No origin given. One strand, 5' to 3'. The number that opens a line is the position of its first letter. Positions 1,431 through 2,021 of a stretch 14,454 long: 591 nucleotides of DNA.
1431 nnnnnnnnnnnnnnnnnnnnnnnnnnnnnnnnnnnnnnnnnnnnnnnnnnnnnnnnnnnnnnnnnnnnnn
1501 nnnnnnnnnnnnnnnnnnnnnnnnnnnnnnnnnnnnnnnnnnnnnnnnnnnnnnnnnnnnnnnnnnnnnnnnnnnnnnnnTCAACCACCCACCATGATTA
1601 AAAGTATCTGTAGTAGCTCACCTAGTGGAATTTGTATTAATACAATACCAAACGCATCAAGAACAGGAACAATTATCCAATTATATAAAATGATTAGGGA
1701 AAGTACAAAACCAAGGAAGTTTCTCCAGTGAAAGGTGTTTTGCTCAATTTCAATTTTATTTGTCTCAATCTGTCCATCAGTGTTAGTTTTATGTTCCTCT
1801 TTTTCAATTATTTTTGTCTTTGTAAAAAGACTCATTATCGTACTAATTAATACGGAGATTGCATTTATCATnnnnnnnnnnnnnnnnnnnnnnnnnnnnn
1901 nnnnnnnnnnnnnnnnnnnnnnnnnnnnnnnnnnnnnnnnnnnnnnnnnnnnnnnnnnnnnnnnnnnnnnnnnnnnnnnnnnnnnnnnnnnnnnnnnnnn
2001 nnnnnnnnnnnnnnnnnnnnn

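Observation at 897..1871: Convergent, 3'-overlapping pair of membrane proteins in the most AT-rich part of the island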

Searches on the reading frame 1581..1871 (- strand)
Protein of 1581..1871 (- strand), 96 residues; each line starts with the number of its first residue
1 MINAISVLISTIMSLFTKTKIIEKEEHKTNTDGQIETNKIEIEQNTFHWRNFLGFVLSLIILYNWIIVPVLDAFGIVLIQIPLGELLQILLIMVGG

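Call 4: search_protein_families(library=pfam, proteins=[window:1581-1871:-], max_evalue=0.1)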
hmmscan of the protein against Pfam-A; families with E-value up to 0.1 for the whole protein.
window:1581-1871:- (96 aa): 1 family
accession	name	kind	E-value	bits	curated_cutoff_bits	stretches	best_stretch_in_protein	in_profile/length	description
PF11351.13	GTA_holin_3TM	-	0.0013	19.6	24.8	1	26-95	44-116/123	Holin of 3TMs, for gene-transfer release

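Call 5: search_protein_families(library=phrogs, proteins=[window:1581-1871:-], max_evalue=0.1)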
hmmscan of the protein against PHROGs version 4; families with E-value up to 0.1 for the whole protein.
window:1581-1871:- (96 aa): 4 families
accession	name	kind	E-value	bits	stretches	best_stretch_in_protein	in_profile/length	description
phrog_2024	-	unknown function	2.7e-07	31.3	1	52-96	20-64/65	-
phrog_3427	-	lysis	0.0086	17.1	1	32-93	56-121/141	holin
phrog_20580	-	unknown function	0.049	14.6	0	2-32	123-153/157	-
phrog_705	-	unknown function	0.071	14.3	0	13-69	2-59/85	-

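Call 11: search_protein_families(library=padloc, proteins=[window:1581-1871:-], max_evalue=1)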
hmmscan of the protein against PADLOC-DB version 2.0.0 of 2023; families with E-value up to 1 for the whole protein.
window:1581-1871:- (96 aa): 0 families

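Call 12: search_protein_families(library=ncbifam, proteins=[window:1581-1871:-], max_evalue=1)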
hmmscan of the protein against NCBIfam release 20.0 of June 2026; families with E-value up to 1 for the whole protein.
window:1581-1871:- (96 aa): 1 family
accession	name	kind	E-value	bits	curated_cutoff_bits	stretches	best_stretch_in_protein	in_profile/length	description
TIGR00894.1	2A0114euk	subfamily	0.0041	15.7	626.45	1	5-68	29-93/465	Na(+)-dependent inorganic phosphate cotransporter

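Call 28: find_homologous_proteins(query=window:1584-1871:-, max_evalue=0.01)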
Query window:1584-1871:- (96 aa): 189 proteins with E <= 0.01 among 191 candidates; the best 120 are listed.
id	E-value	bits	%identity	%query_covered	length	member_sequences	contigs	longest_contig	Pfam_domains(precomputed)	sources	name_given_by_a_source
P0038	2.2e-51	189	95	100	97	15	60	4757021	-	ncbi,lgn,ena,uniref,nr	ncbi:TPA: hypothetical protein J6O31_002924 [Escherichia coli]|uniref:hypothetical protein n=1 Tax=E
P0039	2.7e-35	138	71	100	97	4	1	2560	-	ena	-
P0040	3.4e-35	138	71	100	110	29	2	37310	-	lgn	-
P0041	3.4e-35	138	69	100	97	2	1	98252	-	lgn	-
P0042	6.1e-35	137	75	88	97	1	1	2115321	-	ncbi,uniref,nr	ncbi:3TM-type holin [Phytobacter massiliensis]|uniref:3TM-type holin n=1 Tax=Phytobacter massiliensi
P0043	1.4e-34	136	68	100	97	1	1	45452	-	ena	-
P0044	1.5e-34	136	68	100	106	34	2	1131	-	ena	-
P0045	1.7e-34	135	71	100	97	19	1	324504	-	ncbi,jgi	-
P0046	1.9e-34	135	71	100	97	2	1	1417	-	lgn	-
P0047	2.0e-34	135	67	100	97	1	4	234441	PF11351.14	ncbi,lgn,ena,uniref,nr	ncbi:TPA: hypothetical protein I4G69_001340 [Enterobacter asburiae]|uniref:3TM-type holin n=1 Tax=En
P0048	2.1e-34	135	69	100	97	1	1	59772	-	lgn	-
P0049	2.2e-34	135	69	100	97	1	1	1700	-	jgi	-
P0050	2.3e-34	135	71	100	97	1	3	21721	-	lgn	-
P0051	2.8e-34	135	71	100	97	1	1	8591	-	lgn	-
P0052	2.8e-34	135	68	100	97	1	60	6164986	-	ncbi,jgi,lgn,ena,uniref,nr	ncbi:hypothetical protein [Klebsiella michiganensis]|jgi:uncharacterized membrane protein|uniref:Unc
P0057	3.9e-34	134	70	100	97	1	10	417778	PF11351.14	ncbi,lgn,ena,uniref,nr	ncbi:hypothetical protein IGU62_001762 [Escherichia coli]|uniref:3TM-type holin n=1 Tax=Escherichia 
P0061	5.5e-34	134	69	100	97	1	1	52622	PF11351.14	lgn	-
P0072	9.4e-34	133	69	100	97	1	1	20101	PF11351.14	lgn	-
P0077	1.2e-33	133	68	100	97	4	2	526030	PF11351.14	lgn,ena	-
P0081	1.4e-33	133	69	100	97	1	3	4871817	PF11351.14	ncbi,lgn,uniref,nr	ncbi:3TM-type holin [Pseudocitrobacter faecalis]|uniref:Holin (3TMs family) n=1 Tax=Pseudocitrobacte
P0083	1.8e-33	132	69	100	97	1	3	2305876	PF11351.14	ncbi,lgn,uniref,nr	ncbi:hypothetical protein ACI080_003950 [Cronobacter sakazakii]|uniref:3TM-type holin n=1 Tax=Cronob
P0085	1.9e-33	132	71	93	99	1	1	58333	PF11351.14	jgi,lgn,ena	-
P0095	2.2e-33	132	74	88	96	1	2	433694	PF11351.14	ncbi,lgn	-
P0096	2.3e-33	132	74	88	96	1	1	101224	PF11351.14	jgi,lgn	-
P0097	2.3e-33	132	69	100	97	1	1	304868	PF11351.14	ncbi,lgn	-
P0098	2.4e-33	132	69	100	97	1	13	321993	PF11351.14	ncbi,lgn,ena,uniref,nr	ncbi:hypothetical protein ACCP41_004280 [Escherichia coli]|uniref:3TM-type holin n=1 Tax=Escherichia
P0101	2.8e-33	132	68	100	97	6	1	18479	PF11351.14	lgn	-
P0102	3.0e-33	131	67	100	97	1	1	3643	PF11351.14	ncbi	-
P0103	3.2e-33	131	69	100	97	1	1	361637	PF11351.14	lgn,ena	-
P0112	4.3e-33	131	75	88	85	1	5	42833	PF11351.14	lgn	-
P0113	4.3e-33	131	64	100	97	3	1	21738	PF11351.14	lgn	-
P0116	4.6e-33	131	67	100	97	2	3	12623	PF11351.14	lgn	-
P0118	5.1e-33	131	68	100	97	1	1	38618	PF11351.14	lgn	-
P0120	5.3e-33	131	68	100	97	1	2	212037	PF11351.14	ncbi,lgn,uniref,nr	ncbi:3TM-type holin [Scandinavium manionii]|uniref:3TM-type holin n=1 Tax=Scandinavium manionii TaxI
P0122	5.3e-33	131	68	100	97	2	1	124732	PF11351.14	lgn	-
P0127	6.8e-33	130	69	100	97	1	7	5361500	PF11351.14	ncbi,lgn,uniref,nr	ncbi:TPA: 3TM-type holin [Shigella sonnei]|uniref:3TM-type holin n=1 Tax=Pluralibacter gergoviae Tax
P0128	6.8e-33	130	69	100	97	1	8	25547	PF11351.14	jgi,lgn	-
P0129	6.9e-33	130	67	100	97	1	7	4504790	PF11351.14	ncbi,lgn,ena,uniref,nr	ncbi:3TM-type holin [Lelliottia amnigena]|uniref:3TM-type holin n=1 Tax=Lelliottia amnigena TaxID=61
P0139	1.1e-32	130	68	100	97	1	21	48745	PF11351.14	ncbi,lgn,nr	ncbi:hypothetical protein RIL63_004902 [Escherichia coli]|nr:hypothetical protein [Escherichia coli]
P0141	1.3e-32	129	71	93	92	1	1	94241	PF11351.14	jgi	-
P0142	1.4e-32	129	68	100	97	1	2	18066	PF11351.14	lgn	-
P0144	1.6e-32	129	66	100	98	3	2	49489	PF11351.14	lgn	-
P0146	2.3e-32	129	69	100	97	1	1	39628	PF11351.14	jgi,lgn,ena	-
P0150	2.9e-32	128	67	100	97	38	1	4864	PF11351.14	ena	-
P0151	3.0e-32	128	67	100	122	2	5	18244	PF11351.14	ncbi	ncbi:TPA: 3TM-type holin, partial [Escherichia coli]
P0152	3.2e-32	128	65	100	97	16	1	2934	PF11351.14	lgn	-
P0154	3.5e-32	128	68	100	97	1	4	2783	PF11351.14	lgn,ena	-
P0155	3.5e-32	128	68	100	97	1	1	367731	PF11351.14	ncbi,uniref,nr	ncbi:3TM-type holin [Kosakonia radicincitans]|uniref:3TM-type holin n=1 Tax=Kosakonia radicincitans 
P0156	3.6e-32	128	66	100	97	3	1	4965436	PF11351.14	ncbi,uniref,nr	ncbi:hypothetical protein LH23_14370 [Cedecea neteri]|uniref:Uncharacterized protein n=2 Tax=Cedecea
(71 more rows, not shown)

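Call 44: search_dna_similar(query=window:1584-1871:-, collection=phages, mode=protein, max_evalue=0.001, max_rows=25)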
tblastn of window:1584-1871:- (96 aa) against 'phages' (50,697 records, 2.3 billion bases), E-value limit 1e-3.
No match.

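Call 55: search_protein_families(library=pfam, alignment_id=A2, max_evalue=0.01)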
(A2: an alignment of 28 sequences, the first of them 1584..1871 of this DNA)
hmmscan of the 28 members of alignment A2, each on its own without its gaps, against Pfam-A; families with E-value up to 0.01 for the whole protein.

A. member 1, window:1584-1871:- (96 aa): 1 family
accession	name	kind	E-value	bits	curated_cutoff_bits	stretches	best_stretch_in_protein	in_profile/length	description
PF11351.13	GTA_holin_3TM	-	0.0013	19.6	24.8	1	26-95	44-116/123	Holin of 3TMs, for gene-transfer release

B. families by the number of members that match (of 28 scanned): 1 family
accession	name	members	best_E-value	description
PF11351.13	GTA_holin_3TM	28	1e-06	Holin of 3TMs, for gene-transfer release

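Call 85: predict_structure(alignment_id=A4)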
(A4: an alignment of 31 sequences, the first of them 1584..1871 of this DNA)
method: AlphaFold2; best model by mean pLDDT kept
length: 96 residues; sequences in the alignment: 31
mean_pLDDT: 64.4   pTM: 0.43
mean pLDDT of the five models: 64.4, 63.5, 61.9, 60.8, 51.8
residues with pLDDT >= 90: 0; 70-90: 47; 50-70: 24; < 50: 25
segments of 3 or more residues with pLDDT < 50: 20-30, 32-44
pLDDT, mean of each block of 10 residues (from residue 1): 69 60 41 42 56 77 81 76 77 66
secondary structure, 60 per line:
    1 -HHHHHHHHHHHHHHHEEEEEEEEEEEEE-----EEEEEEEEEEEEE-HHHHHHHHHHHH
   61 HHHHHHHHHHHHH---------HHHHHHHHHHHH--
elements in order: H2-16 E17-29 E35-47 H49-73 H83-94
